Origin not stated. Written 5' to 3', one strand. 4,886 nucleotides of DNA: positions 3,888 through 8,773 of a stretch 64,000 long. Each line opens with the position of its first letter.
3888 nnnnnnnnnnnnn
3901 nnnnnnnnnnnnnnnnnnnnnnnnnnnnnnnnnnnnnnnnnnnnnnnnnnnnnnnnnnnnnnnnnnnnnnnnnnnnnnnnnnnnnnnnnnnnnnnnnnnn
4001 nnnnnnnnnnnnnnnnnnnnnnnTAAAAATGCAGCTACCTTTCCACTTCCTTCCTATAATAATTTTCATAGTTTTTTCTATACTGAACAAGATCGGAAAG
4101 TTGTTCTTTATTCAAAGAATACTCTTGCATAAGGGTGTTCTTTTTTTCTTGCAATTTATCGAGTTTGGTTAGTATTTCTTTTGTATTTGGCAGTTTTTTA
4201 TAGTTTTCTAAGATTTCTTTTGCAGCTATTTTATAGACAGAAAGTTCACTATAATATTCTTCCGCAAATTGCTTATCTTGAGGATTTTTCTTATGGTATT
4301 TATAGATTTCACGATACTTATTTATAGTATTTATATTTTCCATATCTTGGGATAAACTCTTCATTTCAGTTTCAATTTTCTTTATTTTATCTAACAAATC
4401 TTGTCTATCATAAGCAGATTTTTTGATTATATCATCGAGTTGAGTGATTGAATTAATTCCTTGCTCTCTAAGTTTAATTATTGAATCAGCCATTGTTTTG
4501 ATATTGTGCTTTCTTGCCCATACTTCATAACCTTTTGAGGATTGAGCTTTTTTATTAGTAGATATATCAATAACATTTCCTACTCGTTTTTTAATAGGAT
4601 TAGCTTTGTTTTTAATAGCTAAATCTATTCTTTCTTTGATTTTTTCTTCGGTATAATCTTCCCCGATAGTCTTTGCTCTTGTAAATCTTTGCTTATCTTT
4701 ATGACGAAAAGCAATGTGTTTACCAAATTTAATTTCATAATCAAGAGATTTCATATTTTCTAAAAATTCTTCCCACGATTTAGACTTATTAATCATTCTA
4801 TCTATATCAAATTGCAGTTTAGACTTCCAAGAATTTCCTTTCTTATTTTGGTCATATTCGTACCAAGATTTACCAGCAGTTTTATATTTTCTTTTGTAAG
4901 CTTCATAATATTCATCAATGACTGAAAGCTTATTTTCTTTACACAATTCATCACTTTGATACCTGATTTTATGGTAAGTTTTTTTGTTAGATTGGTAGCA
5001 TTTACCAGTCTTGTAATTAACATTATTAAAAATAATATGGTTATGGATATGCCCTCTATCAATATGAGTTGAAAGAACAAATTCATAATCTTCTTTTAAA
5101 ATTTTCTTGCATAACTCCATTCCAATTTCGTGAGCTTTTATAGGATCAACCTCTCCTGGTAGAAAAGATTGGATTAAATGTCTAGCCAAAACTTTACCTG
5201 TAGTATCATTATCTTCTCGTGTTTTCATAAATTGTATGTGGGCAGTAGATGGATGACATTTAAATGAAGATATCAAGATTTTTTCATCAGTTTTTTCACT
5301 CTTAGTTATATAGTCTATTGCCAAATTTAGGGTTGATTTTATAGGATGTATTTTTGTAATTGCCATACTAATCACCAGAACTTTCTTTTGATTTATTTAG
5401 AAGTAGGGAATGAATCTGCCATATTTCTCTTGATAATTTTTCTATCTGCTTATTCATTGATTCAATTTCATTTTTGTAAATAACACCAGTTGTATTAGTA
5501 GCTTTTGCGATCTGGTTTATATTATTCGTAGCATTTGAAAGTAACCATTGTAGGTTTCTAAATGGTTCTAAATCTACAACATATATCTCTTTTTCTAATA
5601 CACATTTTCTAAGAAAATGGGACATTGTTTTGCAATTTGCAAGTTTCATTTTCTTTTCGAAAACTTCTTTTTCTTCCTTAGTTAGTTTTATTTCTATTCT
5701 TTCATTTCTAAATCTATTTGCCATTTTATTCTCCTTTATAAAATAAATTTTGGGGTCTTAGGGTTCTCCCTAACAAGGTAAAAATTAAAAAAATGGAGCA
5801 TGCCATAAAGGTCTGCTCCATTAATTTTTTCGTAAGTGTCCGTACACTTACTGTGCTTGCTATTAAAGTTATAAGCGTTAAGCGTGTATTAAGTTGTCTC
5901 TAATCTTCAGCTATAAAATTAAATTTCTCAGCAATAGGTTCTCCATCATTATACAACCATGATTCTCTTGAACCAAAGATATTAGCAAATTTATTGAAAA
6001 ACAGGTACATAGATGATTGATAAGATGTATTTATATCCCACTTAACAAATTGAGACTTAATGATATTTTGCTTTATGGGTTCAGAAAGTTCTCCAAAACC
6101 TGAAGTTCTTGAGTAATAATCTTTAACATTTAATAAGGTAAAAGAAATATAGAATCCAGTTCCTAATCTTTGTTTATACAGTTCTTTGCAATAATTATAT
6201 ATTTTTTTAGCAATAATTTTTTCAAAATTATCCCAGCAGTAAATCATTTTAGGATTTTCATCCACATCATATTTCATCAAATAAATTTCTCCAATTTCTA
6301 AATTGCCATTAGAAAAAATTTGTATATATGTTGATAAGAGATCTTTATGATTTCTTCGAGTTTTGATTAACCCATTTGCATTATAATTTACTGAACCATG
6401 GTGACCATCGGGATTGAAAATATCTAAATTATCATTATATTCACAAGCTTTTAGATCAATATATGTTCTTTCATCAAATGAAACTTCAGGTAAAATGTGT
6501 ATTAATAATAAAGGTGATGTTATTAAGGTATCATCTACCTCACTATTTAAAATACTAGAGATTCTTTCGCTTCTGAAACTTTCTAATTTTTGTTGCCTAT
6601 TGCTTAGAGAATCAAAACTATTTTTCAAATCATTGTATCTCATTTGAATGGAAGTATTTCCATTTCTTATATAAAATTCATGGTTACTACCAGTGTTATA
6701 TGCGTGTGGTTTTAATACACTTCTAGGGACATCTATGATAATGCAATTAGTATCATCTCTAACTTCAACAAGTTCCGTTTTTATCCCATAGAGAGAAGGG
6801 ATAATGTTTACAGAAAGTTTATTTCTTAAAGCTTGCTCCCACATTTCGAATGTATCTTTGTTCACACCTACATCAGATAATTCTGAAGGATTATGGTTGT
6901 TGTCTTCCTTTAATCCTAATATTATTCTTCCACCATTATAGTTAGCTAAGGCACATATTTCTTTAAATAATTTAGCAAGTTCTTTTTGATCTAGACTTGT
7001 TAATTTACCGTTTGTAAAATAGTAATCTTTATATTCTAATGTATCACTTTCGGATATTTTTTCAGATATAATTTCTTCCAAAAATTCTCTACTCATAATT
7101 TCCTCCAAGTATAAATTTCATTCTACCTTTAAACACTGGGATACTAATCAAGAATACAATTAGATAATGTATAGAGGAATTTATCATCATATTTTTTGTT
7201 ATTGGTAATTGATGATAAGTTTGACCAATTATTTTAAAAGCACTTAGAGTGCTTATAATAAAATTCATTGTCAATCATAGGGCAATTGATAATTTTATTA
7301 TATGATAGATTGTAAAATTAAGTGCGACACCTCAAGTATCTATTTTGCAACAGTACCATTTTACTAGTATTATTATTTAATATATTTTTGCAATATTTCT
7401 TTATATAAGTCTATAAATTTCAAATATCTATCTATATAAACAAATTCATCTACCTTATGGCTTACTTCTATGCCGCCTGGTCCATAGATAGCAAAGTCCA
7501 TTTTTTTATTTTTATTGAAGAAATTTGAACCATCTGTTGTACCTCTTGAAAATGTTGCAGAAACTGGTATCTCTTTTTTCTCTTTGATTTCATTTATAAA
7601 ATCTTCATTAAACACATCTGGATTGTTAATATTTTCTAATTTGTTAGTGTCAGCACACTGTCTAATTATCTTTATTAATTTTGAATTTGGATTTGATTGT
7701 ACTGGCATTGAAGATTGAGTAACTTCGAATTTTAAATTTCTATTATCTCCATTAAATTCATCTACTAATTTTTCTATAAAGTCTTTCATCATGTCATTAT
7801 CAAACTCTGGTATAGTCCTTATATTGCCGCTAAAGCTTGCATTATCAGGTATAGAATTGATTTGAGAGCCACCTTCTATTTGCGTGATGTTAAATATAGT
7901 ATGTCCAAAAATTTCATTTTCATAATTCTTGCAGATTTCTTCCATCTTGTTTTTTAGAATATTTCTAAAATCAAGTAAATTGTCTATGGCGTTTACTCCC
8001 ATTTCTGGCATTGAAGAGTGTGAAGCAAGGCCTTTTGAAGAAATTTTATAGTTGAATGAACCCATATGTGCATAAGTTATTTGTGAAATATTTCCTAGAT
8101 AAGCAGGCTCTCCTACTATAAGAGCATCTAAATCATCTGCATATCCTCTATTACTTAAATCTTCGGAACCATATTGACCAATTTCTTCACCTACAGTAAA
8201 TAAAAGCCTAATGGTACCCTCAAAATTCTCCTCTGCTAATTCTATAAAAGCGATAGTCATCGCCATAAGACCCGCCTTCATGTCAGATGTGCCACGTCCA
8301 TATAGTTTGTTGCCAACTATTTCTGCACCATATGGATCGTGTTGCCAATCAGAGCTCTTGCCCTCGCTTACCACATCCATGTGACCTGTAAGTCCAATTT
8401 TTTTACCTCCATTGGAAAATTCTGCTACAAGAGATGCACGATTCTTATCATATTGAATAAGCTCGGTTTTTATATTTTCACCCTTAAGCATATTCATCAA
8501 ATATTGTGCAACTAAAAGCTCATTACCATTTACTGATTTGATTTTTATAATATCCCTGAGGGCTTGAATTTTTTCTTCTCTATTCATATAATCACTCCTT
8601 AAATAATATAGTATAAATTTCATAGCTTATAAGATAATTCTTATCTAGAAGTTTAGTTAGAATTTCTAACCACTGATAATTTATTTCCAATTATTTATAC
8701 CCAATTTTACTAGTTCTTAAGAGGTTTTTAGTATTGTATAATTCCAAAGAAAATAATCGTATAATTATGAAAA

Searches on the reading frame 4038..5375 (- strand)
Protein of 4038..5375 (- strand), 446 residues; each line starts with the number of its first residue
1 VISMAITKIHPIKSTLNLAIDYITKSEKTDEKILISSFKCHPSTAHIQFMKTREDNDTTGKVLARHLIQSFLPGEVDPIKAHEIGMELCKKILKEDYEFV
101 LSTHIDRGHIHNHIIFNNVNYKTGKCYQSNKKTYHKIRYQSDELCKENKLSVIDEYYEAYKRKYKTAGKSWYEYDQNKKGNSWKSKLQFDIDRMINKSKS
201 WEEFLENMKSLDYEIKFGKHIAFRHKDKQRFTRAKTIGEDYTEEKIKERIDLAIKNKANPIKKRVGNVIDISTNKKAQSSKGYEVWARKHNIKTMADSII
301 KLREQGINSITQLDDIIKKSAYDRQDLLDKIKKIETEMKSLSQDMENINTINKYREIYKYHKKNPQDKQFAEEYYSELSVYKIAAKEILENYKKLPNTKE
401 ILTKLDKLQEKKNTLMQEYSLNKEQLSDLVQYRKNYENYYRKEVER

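Call 3: search_protein_families(library=pfam, proteins=[window:4038-5375:-], max_evalue=1)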
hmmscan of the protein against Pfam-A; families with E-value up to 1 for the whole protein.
window:4038-5375:- (446 aa): 7 families
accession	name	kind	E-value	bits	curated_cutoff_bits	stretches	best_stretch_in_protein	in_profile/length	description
PF03432.20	Relaxase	-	2.1e-37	128.7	24.6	1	22-150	1-132/132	MobA/VirD2-like, nuclease domain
PF22235.1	FAS1_thioest_ins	-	0.032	15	27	1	178-253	4-80/98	Fatty acid synthase subunit beta, insertion domain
PF16740.10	SKA2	-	0.25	11.6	30.1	1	323-350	39-66/110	Spindle and kinetochore-associated protein 2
PF08735.15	DUF1786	-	0.31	10.8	25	1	276-318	11-48/252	Putative pyruvate format-lyase activating enzyme (DUF1786)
PF22863.1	TraI_middle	-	0.49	11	27.6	0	183-250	16-83/89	TraI-like middle domain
PF24408.1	wHTH-Calcineurin_assc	-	0.55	10.6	27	0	190-213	15-41/56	wHTH-Calcineurin_assc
PF08324.17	PUL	-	0.8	9.3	25.5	1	392-436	9-52/277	PUL domain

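Call 4: search_protein_families(library=padloc, proteins=[window:4038-5375:-], max_evalue=1)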
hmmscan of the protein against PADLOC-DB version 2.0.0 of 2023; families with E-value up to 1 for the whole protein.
window:4038-5375:- (446 aa): 0 families

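Call 5: search_protein_families(library=ncbifam, proteins=[window:4038-5375:-], max_evalue=1)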
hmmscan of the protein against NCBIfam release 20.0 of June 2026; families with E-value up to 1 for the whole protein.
window:4038-5375:- (446 aa): 3 families
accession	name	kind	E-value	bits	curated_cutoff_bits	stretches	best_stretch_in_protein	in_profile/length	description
NF040665.1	relax_SAG1250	exception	5.5e-18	64.8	575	1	57-234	75-243/606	SAG1250 family conjugative relaxase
NF041893.1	TraI_MobP_relax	equivalog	7.2e-11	41.7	250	1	1-320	1-338/502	TraI/MobA(P) family conjugative relaxase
NF009641.0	PRK13169.1-2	equivalog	0.86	10.1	128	1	323-351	2-30/115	DNA replication initiation control protein YabA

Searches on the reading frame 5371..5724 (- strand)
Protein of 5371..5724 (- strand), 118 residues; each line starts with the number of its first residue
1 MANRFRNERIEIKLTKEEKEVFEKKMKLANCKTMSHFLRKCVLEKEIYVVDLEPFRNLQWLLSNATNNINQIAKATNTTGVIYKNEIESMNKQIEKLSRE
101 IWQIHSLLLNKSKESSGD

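Call 3: search_protein_families(library=pfam, proteins=[window:5371-5724:-], max_evalue=1)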
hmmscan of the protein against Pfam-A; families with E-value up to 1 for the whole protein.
window:5371-5724:- (118 aa): 9 families
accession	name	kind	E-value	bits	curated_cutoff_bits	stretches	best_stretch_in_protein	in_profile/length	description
PF21983.2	NikA-like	-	3e-12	47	27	1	6-75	3-71/72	Mobilization protein NikA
PF19514.5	MobC_2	-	2e-06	27.9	27.5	1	6-114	20-134/140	MobC-like protein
PF05713.17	MobC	-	4.4e-05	24.3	23.2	1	66-104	8-45/45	Bacterial mobilisation protein (MobC)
PF19807.5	DUF6290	-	0.00059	20.4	27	1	10-45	4-38/72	Family of unknown function (DUF6290)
PF10728.14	DUF2520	-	0.013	15.7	25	1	50-108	64-121/125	Domain of unknown function (DUF2520)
PF19566.4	Snx8_BAR_dom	-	0.02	14.8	27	1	67-113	69-115/258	Sorting nexin 8/Mvp1 BAR domain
PF05597.16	Phasin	-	0.054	14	28.8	1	71-103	91-123/126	Poly(hydroxyalcanoate) granule associated protein (phasin)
PF03954.19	Lectin_N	-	0.096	13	28.3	1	55-114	66-125/140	Hepatic lectin, N-terminal domain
PF03634.19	TCP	-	0.15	13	23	1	57-98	46-89/155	TCP family transcription factor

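Call 4: search_protein_families(library=padloc, proteins=[window:5371-5724:-], max_evalue=1)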
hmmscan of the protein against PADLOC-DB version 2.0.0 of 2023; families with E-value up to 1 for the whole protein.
window:5371-5724:- (118 aa): 0 families

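Call 5: search_protein_families(library=ncbifam, proteins=[window:5371-5724:-], max_evalue=1)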
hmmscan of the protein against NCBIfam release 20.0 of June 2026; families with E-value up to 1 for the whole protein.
window:5371-5724:- (118 aa): 6 families
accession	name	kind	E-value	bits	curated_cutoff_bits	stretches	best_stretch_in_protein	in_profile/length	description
NF040666.1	Tn5252_Orf10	equivalog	0.0001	22.6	110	1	6-74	2-65/114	SAG1252 family conjugative relaxosome accessory protein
NF041264.1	MobA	equivalog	0.0017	18.8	80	1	6-47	3-43/91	plasmid mobilization protein MobA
NF041324.1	Bacteroid_MobA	subfamily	0.0025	17.9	150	1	7-53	10-56/131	conjugal transfer protein MobA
NF046040.1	RelB_antitoxin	equivalog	0.0085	16.4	50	1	10-45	1-35/69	type II toxin-antitoxin system RelB family antitoxin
NF041418.1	MbpA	equivalog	0.17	11.8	90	1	6-97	1-85/93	mobilization protein MbpA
NF053609.1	Sul12a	equivalog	0.44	10.8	150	0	48-104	47-98/103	Sul12a family chromatin-organizing protein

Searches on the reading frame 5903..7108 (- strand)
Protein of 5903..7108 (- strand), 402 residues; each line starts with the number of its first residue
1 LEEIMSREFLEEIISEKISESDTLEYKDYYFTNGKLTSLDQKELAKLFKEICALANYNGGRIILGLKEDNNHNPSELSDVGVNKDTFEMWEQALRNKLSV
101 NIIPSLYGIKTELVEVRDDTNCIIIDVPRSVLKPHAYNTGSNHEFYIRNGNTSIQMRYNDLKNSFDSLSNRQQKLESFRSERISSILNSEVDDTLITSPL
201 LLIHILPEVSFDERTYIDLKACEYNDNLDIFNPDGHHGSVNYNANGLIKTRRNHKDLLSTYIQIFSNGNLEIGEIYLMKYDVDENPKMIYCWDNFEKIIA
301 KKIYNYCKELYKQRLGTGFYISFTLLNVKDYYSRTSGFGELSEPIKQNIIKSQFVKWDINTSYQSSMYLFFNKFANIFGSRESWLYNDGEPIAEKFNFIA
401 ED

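Call 3: search_protein_families(library=pfam, proteins=[window:5903-7108:-], max_evalue=1)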
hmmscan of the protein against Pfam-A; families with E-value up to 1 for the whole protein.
window:5903-7108:- (402 aa): 2 families
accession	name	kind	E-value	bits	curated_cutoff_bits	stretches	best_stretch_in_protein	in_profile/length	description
PF04326.19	SLFN_AlbA_2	-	3.6e-15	57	25.3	1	20-156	1-117/118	Schlafen, AlbA_2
PF24079.1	UBR4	-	0.034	14.9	27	1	151-181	87-117/125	E3 ubiquitin-protein ligase UBR4-like domain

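Call 4: search_protein_families(library=padloc, proteins=[window:5903-7108:-], max_evalue=1)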
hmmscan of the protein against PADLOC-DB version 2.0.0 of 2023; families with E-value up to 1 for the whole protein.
window:5903-7108:- (402 aa): 0 families

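Call 5: search_protein_families(library=ncbifam, proteins=[window:5903-7108:-], max_evalue=1)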
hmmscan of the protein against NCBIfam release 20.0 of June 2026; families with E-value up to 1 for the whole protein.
window:5903-7108:- (402 aa): 1 family
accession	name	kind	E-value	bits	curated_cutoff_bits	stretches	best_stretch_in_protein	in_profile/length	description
NF010135.0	PRK13609.1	equivalog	0.087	11.7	500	1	121-205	288-371/388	diglucosyl diacylglycerol synthase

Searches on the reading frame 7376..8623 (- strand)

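Call 31: search_protein_families(library=pfam, proteins=[window:7376-8623:-], max_evalue=0.001)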
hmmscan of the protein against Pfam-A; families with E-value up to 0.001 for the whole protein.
window:7376-8623:- (416 aa): 4 families
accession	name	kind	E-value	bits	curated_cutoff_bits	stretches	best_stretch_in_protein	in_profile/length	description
PF01546.33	Peptidase_M20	-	3e-33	115.9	24.6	1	78-412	2-205/206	Peptidase family M20/M25/M40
PF07687.19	M20_dimer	-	1.9e-20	73.2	21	1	184-291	1-103/107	Peptidase dimerisation domain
PF05343.19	Peptidase_M42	-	8.2e-07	28.8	23.2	0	113-157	133-177/292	M42 glutamyl aminopeptidase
PF04389.22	Peptidase_M28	-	0.00098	19.3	21.3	0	74-158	13-78/193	Peptidase family M28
